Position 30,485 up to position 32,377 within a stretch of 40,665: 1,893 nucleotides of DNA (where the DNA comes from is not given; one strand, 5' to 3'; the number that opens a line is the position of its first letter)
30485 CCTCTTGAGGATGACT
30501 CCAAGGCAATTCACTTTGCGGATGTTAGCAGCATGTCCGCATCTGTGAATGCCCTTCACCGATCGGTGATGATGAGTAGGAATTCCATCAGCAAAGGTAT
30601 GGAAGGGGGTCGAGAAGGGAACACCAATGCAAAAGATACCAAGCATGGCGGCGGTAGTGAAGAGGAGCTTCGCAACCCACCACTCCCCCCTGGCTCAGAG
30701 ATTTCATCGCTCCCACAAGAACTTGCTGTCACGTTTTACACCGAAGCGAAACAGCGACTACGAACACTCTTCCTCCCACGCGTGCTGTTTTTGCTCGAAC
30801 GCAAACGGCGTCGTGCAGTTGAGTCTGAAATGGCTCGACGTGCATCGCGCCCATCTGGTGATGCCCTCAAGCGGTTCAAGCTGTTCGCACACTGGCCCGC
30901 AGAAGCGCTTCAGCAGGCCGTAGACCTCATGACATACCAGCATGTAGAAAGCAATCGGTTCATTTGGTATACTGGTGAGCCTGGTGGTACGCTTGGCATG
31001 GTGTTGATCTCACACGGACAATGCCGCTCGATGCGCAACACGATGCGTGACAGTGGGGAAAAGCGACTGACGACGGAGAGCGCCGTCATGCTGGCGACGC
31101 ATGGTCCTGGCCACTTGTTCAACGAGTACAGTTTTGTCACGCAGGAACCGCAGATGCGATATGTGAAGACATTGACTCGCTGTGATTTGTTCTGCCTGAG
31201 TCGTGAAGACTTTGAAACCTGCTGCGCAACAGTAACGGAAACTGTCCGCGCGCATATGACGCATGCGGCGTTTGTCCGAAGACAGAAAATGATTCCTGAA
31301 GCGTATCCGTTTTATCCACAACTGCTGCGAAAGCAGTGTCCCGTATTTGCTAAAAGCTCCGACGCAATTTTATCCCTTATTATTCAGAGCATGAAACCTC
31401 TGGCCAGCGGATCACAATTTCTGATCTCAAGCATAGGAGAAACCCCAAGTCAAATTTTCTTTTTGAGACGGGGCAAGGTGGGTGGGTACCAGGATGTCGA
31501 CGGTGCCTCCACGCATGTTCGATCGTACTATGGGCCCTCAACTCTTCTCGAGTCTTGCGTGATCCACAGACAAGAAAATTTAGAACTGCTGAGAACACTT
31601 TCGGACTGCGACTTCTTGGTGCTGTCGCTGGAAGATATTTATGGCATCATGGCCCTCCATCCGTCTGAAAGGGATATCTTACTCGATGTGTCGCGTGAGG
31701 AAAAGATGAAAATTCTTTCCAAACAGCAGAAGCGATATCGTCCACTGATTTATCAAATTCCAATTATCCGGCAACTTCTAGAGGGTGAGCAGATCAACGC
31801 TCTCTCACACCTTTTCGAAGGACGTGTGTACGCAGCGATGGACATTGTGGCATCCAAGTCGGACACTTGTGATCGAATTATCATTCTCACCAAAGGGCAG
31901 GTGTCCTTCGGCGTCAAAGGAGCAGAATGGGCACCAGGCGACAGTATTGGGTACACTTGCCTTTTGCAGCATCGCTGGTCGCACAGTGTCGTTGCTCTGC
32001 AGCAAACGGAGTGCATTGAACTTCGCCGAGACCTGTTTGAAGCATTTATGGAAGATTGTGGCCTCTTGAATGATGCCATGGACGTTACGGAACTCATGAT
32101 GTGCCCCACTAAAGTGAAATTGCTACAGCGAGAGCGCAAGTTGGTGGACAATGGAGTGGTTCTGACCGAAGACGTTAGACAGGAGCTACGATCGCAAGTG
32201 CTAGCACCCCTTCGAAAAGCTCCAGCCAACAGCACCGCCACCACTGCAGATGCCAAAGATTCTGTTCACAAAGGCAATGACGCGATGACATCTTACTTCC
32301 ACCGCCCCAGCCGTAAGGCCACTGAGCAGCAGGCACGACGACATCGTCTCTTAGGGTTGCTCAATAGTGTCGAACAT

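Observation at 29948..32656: Stand-alone triple cNMP-binding-domain protein: candidate cAMP effector (CARP-like)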

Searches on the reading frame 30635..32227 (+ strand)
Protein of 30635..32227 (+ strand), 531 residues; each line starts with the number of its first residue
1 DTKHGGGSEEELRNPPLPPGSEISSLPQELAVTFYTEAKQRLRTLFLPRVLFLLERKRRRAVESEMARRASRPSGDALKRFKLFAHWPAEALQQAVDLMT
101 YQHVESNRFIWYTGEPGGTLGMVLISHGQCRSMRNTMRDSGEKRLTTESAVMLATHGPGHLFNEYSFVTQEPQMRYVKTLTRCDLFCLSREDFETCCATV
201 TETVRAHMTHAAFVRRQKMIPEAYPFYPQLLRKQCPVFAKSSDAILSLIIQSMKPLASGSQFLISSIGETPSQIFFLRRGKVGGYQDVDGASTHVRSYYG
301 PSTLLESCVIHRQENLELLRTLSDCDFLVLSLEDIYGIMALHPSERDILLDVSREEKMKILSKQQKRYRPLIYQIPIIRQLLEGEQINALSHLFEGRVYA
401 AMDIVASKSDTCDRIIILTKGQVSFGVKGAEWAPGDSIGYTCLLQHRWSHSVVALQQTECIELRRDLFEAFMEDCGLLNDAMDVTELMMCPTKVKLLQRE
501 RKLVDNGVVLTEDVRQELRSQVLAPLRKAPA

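Call 27: find_homologous_proteins(query=A2, max_evalue=0.001)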
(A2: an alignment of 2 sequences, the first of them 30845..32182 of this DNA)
Query A2 (2 sequences): 8000 candidates shared short words with the query, none scored E <= 0.001.

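Call 58: predict_structure(alignment_id=A3)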
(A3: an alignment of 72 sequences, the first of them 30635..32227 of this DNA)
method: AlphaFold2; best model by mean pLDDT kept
length: 531 residues; sequences in the alignment: 72
mean_pLDDT: 91.8   pTM: 0.81
mean pLDDT of the five models: 91.8, 91.0, 90.7, 90.4, 90.3
residues with pLDDT >= 90: 446; 70-90: 49; 50-70: 24; < 50: 12
segments of 3 or more residues with pLDDT < 50: 1-7, 522-526
pLDDT, mean of each block of 10 residues (from residue 1): 45 77 94 93 93 95 97 97 97 98 96 86 97 92 92 97 92 93 97 97 96 94 94 96 98 97 98 97 97 97 96 96 97 98 96 95 93 94 96 97 96 97 91 95 96 96 98 97 90 71 74 69 52 64
secondary structure, 60 per line:
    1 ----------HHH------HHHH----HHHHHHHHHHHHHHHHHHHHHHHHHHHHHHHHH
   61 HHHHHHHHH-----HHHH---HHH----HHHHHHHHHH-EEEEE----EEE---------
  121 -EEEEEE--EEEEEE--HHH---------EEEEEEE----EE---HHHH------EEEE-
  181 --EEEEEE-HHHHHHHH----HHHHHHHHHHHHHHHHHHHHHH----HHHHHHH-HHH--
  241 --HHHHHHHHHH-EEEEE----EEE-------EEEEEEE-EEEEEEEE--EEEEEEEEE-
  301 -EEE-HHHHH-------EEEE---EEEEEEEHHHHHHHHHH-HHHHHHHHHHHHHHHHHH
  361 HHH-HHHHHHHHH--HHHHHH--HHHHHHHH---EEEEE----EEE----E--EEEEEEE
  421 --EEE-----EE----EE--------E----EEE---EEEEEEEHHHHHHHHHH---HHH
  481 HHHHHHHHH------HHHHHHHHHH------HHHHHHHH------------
elements in order: H20-23 H28-69 H75-78 H89-98 E100-104 E109-111 E122-127 E130-135 E150-156 H166-169 E176-179 E183-188 H190-197 H202-223 H228-234 H243-252 E254-258 E263-265 E273-279 E281-288 E291-299 E302-304 H306-310 E318-321 E325-331 H332-341 H343-363 H365-373 H376-381 H384-391 E395-399 E404-406 E414-420 E423-425 E452-454 E458-464 H465-474 H478-489 H496-505 H512-519

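Call 64: fold_search(model_id=the predicted structure, library=pdb)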
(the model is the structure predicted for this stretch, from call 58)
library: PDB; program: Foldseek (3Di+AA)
matches with E <= 10: 1384; with E <= 0.001: 631
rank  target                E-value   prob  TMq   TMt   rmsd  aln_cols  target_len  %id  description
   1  5ezr                  8.7e-21  1.00  0.22  0.16  18.2       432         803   14  Crystal Structure of PVX_084705 bound to compound (released 2017-05-10)
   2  5dzc                  1.1e-20  1.00  0.22  0.15  17.3       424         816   14  Crystal structure of the cGMP-dependent protein kinase PKG from Plasmodium Vivax - AMPPNP bound (released 2015-10-14)
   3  4rz7                  1.6e-20  1.00  0.21  0.15  20.1       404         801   13  Crystal Structure of PVX_084705 with bound PCI32765 (released 2015-01-14)
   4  5dyl                  1.8e-20  1.00  0.23  0.16  18.0       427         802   13  Crystal structure of the cGMP-dependent protein kinase PKG from Plasmodium Vivax - Apo form (released 2015-11-04)
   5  5f0a                  2.4e-20  1.00  0.23  0.15  20.7       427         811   13  CRYSTAL STRUCTURE OF PVX_084705 WITH BOUND 1-tert-butyl-3-(3-chlorophenoxy)-1H-pyrazolo[3,4-d]pyrimidin-4-amine INHIBITO (released 2015-12-16)
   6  5fet                  2.5e-20  1.00  0.21  0.15  20.2       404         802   13  Crystal Structure of PVX_084705 in presence of Compound 2 (released 2016-01-13)
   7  5dyk                  2.8e-20  1.00  0.22  0.15  20.8       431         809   14  Crystal structure of the cGMP-dependent protein kinase PKG from Plasmodium falciparum - Apo form (released 2015-11-04)
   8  8em8_A                1.3e-19  1.00  0.22  0.16  20.8       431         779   15  Co-crystal structure of the cGMP-dependent protein kinase PKG from Plasmodium falciparum in complex with RY-1-165 (released 2022-11-02)
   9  5j3u                  1.5e-17  1.00  0.21  0.40  14.8       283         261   16  Co-crystal structure of the regulatory domain of Toxoplasma gondii PKA with cAMP (released 2016-04-20)
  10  5kbf_A                4.9e-16  1.00  0.21  0.38  14.6       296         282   16  cAMP bound PfPKA-R (141-441) (released 2016-10-12)
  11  4z07_A                5.7e-16  1.00  0.20  0.39  14.6       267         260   17  Co-crystal structure of the tandem CNB (CNB-A/B) domains of human PKG I beta with cGMP (released 2016-04-13)
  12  6rsx                  6.1e-16  1.00  0.21  0.39  14.9       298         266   15  Regulatory Subunit of cAMP-dependant Protein Kinase A from Euglena gracilis at 1.6 A resolution (released 2020-10-28)
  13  3shr_A                1.0e-15  1.00  0.20  0.36  17.9       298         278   15  Crystal Structure of cGMP-dependent Protein Kinase Reveals Novel Site of Interchain Communication (released 2011-09-21)
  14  4z07_C                1.1e-15  1.00  0.20  0.39  15.1       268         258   17  Co-crystal structure of the tandem CNB (CNB-A/B) domains of human PKG I beta with cGMP (released 2016-04-13)
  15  1ne4                  6.7e-15  1.00  0.20  0.37  15.4       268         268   13  Crystal Structure of Rp-cAMP Binding R1a Subunit of cAMP-dependent Protein Kinase (released 2004-01-13)
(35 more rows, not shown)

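Call 72: search_solved_structures(query=A3, max_evalue=0.00001, show_alignments=2)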
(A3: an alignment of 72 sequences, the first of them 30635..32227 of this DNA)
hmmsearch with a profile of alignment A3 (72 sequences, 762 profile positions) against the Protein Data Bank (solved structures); distinct sequences matched with E-value up to 0.00001: 242 (the best 60 are shown).
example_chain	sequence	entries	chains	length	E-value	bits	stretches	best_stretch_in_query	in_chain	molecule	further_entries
9ya0_MA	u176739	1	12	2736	3e-66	227.7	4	154-437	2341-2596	PCR12, TGME49_219070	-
5ezr_A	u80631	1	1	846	6.1e-48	167.2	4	312-444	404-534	cGMP-dependent protein kinase, putative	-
4rz7_A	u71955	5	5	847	6.1e-48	167.2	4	312-444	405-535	cGMP-dependent protein kinase, putative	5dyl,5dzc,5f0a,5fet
9p74_A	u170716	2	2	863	6.8e-48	167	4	312-444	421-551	cGMP-dependent protein kinase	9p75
5dyk_A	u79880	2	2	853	1.2e-45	159.6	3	312-423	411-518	CGMP-dependent protein kinase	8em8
5j3u_A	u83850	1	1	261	1.9e-35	125.9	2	312-435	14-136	Protein Kinase A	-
5kbf_A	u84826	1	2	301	1.1e-34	123.3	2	312-432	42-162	CAMP-dependent protein kinase regulatory subunit, putative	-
6rsx_A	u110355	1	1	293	3.9e-34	121.5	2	312-424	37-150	Regulatory Subunit of Protein Kinase A (cAMP-dependent) from Euglena gracilis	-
4z07_A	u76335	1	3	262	2.7e-33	118.7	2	321-425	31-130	cGMP-dependent protein kinase 1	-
3of1_A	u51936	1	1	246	3e-33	118.6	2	312-424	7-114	cAMP-dependent protein kinase regulatory subunit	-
7ssb_A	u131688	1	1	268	5e-33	117.8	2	321-425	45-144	cGMP-dependent protein kinase 1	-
3shr_A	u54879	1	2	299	8.7e-33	117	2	321-425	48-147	cGMP-dependent protein kinase 1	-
7lv3_A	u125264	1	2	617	3.9e-32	114.9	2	321-425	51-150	Isoform Beta of cGMP-dependent protein kinase 1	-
3j4q_B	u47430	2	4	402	4.2e-30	108.2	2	147-280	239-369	cAMP-dependent protein kinase type II-alpha regulatory subunit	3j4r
7lz4_A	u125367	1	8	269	3.6e-29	105.1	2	312-435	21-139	cAMP-dependent protein kinase type I-alpha regulatory subunit, N-terminally processed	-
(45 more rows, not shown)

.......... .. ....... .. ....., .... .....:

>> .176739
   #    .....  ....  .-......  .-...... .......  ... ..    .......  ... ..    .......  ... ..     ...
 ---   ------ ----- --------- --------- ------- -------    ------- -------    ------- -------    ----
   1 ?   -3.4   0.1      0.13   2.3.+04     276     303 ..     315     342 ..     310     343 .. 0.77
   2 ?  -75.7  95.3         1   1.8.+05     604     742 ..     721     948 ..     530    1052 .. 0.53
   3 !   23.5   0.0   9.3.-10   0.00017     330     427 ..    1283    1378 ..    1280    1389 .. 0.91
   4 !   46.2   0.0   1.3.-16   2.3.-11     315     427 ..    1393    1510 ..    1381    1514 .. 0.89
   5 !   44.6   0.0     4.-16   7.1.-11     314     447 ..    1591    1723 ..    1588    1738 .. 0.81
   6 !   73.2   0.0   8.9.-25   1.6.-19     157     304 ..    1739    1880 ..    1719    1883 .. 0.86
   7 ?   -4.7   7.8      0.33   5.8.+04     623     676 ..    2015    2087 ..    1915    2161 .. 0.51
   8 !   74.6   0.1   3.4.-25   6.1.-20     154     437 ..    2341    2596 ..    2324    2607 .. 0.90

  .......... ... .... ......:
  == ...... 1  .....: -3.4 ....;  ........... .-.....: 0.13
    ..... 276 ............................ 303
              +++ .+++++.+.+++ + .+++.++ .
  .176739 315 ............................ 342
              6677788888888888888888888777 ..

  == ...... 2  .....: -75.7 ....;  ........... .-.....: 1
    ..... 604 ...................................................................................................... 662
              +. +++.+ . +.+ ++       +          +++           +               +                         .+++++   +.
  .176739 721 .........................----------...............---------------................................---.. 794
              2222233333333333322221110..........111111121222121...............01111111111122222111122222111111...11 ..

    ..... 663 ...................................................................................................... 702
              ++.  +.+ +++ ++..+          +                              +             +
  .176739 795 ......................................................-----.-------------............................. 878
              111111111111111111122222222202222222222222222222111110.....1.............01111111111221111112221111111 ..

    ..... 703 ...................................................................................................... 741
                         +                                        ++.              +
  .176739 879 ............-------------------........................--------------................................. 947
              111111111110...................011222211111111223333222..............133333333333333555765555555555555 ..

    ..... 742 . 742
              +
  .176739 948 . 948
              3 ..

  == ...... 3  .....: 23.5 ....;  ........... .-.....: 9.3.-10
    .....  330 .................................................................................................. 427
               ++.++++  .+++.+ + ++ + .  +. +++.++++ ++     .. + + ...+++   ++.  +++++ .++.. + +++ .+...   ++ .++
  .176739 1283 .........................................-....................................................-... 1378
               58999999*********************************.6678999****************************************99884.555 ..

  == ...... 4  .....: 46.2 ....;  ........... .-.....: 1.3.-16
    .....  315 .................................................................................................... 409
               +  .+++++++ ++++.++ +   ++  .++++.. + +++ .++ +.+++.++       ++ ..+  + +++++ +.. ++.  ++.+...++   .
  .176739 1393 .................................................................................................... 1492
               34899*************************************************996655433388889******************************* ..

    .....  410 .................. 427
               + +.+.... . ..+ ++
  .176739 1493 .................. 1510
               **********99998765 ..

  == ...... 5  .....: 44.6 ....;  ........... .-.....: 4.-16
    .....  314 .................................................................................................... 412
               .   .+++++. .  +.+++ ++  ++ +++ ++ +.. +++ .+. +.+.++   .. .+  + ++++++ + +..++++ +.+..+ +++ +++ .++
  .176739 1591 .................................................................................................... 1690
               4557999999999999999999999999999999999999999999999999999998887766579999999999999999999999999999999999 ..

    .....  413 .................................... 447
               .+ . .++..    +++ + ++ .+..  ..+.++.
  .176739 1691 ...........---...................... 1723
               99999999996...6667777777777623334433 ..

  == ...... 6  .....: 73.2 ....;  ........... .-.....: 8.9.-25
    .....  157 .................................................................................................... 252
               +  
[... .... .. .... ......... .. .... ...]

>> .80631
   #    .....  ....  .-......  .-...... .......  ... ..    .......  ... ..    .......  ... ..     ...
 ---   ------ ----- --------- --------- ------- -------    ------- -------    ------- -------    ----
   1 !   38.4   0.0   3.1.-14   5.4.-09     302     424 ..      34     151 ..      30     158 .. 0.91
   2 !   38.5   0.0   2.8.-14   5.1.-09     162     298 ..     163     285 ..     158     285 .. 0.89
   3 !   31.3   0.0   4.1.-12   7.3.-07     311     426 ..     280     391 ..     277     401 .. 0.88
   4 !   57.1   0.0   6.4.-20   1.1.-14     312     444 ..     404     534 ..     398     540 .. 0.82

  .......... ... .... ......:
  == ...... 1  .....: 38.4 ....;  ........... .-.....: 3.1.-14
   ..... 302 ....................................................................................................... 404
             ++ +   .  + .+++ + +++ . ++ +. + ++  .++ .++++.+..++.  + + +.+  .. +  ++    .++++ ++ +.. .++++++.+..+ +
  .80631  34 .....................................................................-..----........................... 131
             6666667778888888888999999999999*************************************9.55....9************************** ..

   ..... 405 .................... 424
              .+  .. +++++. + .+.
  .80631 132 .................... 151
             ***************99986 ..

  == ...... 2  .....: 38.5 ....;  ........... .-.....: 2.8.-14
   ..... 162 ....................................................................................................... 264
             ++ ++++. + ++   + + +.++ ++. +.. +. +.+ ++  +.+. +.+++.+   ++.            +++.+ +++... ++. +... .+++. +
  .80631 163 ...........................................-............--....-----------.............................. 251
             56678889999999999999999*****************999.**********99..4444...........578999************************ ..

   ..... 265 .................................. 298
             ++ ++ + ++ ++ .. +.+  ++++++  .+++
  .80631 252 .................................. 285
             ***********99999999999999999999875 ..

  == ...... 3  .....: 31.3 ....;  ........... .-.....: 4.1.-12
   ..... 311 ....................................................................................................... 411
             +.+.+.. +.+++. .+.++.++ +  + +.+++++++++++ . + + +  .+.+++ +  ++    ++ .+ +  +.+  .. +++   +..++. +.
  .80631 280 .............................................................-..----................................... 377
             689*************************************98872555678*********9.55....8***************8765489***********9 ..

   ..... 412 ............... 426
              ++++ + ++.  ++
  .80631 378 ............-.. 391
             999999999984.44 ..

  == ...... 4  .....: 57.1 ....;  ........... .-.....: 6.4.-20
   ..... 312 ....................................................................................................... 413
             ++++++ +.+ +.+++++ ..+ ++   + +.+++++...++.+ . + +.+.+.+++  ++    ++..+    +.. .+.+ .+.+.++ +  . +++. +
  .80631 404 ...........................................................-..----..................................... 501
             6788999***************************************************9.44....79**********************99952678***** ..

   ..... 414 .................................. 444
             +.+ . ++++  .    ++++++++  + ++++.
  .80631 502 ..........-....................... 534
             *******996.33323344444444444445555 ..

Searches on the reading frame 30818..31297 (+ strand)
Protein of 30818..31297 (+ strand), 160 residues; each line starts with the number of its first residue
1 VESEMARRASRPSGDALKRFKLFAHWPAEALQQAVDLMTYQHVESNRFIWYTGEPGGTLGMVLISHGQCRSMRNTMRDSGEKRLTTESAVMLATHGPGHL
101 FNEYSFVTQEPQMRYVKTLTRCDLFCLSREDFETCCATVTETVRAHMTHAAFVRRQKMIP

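Call 7: search_protein_families(library=pfam, proteins=[window:30818-31297:+], max_evalue=10)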
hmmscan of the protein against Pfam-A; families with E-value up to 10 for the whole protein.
window:30818-31297:+ (160 aa): 3 families
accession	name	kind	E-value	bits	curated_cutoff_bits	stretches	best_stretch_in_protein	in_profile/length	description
PF00027.35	cNMP_binding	-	2.5e-09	37.4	27.5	1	41-137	2-87/89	Cyclic nucleotide-binding domain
PF25396.1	ZNFX1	-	0.11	12.9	27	1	112-142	40-71/107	ZNFX1 domain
PF14505.12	DUF4438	-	0.14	12.3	24.9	1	33-107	51-124/135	Domain of unknown function (DUF4438), N-terminal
